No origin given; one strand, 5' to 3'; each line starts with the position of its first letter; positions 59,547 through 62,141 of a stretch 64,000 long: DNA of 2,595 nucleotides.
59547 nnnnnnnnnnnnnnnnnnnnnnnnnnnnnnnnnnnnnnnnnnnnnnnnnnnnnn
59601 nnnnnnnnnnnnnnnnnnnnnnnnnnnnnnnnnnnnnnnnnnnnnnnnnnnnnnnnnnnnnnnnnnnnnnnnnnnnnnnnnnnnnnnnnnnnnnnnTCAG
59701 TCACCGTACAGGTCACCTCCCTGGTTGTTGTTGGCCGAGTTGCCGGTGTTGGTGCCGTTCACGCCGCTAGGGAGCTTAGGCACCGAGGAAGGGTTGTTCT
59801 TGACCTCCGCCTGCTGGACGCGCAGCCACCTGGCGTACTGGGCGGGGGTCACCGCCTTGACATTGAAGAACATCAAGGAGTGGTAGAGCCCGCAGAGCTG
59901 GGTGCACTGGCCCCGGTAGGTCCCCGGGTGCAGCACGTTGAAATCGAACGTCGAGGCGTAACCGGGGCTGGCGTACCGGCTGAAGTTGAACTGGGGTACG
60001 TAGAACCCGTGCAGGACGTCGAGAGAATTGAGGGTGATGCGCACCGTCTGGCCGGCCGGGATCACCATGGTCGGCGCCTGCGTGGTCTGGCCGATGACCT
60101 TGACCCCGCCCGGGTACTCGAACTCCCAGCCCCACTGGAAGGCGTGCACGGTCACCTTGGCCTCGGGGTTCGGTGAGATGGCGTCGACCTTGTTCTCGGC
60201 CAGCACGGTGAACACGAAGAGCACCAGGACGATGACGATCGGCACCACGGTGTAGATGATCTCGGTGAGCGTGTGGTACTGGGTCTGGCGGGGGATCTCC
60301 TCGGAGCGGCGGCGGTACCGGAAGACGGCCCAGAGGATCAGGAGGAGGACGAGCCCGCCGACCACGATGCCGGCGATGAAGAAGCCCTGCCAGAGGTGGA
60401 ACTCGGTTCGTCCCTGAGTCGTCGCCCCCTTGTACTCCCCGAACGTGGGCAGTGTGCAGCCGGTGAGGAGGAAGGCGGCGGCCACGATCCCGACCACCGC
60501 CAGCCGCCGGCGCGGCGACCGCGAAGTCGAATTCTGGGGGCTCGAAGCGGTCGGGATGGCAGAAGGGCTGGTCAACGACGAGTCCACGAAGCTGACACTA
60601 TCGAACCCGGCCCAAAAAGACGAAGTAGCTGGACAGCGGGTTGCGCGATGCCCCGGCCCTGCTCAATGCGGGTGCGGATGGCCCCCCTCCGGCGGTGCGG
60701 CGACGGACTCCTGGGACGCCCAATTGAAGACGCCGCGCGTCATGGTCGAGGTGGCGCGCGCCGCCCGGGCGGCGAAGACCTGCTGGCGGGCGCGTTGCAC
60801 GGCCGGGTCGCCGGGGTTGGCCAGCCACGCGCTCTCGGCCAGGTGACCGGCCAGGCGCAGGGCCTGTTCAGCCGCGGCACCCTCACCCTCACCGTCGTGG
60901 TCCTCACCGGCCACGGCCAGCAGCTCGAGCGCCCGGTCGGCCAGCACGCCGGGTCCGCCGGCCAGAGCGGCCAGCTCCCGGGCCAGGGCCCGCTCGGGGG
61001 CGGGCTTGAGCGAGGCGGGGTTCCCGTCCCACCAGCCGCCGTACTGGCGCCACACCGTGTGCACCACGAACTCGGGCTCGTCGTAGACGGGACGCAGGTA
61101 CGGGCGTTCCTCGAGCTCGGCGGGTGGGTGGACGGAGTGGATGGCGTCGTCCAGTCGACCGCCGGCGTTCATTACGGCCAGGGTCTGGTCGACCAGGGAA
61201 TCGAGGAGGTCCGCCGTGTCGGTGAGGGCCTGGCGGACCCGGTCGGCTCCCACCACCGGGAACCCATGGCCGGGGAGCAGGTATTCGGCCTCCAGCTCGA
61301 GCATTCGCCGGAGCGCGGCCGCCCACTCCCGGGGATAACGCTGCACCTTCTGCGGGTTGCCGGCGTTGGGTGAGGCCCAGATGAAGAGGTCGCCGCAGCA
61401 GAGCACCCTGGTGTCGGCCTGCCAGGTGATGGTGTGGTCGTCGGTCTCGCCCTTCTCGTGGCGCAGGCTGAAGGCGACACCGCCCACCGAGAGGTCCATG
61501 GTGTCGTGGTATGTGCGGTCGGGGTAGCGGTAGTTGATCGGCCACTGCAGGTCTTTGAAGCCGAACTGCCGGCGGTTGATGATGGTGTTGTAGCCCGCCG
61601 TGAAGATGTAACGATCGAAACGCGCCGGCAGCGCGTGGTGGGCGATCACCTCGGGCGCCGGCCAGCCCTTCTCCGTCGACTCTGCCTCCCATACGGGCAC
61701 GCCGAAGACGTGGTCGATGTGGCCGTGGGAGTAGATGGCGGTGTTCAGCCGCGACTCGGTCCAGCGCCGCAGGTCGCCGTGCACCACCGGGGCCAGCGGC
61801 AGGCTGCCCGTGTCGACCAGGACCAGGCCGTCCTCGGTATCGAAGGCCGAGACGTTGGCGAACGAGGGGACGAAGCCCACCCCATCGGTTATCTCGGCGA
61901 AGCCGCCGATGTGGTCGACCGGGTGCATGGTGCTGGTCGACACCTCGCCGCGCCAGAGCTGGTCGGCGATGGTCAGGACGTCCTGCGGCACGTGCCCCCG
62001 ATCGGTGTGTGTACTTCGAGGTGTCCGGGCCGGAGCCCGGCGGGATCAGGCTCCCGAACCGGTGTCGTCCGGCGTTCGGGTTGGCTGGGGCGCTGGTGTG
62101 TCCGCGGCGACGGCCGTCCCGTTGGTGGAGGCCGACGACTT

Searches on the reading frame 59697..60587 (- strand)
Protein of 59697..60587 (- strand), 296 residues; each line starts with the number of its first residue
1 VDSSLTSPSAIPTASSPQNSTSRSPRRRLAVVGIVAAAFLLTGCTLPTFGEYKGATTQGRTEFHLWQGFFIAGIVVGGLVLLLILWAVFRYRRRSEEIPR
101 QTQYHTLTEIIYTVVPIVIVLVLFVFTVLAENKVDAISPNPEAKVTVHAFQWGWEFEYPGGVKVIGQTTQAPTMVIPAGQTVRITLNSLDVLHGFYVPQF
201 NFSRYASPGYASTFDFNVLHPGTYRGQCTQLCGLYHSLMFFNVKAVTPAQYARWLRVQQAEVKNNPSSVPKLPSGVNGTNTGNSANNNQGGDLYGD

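Call 51: search_protein_families(library=pfam, proteins=[window:59697-60587:-], max_evalue=0.0001)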
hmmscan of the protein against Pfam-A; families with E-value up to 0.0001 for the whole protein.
window:59697-60587:- (296 aa): 2 families
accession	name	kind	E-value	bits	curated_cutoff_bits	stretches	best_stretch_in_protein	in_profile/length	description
PF00116.26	COX2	-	1e-14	54.9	22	1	173-246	47-120/120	Cytochrome C oxidase subunit II, periplasmic domain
PF02790.20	COX2_TM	-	3.3e-07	30.8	22.8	1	62-126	21-84/88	Cytochrome C oxidase subunit II, transmembrane domain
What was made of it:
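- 59697..60587 (-): ctaC (cytochrome oxidase subunit II) with a lipobox (LLTGC): a candidate lipoprotein substrate encoded in the same respiratory neighbourhood. Pfam COX2 / COX2_TM (call 51).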

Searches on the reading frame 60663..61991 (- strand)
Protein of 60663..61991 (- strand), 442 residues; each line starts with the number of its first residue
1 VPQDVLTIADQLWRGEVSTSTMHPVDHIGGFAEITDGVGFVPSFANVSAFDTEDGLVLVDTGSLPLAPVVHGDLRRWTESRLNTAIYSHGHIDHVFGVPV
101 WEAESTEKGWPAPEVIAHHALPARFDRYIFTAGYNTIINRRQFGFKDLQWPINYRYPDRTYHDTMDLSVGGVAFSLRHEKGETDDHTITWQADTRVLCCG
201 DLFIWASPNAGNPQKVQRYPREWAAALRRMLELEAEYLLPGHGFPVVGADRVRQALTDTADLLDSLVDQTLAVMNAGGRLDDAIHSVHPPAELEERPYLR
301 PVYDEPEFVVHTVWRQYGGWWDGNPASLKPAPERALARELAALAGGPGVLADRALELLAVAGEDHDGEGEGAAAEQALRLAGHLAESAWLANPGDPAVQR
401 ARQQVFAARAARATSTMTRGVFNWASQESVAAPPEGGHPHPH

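Call 51: search_protein_families(library=pfam, proteins=[window:60663-61991:-], max_evalue=0.0001)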
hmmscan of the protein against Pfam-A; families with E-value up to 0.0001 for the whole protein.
window:60663-61991:- (442 aa): 2 families
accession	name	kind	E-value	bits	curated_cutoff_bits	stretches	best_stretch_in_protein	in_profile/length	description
PF14863.12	Alkyl_sulf_dimr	-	7.7e-23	81.9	26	1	281-428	3-135/139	Alkyl sulfatase dimerisation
PF00753.33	Lactamase_B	-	2.2e-16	60.8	22.7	1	43-242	4-196/196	Metallo-beta-lactamase superfamily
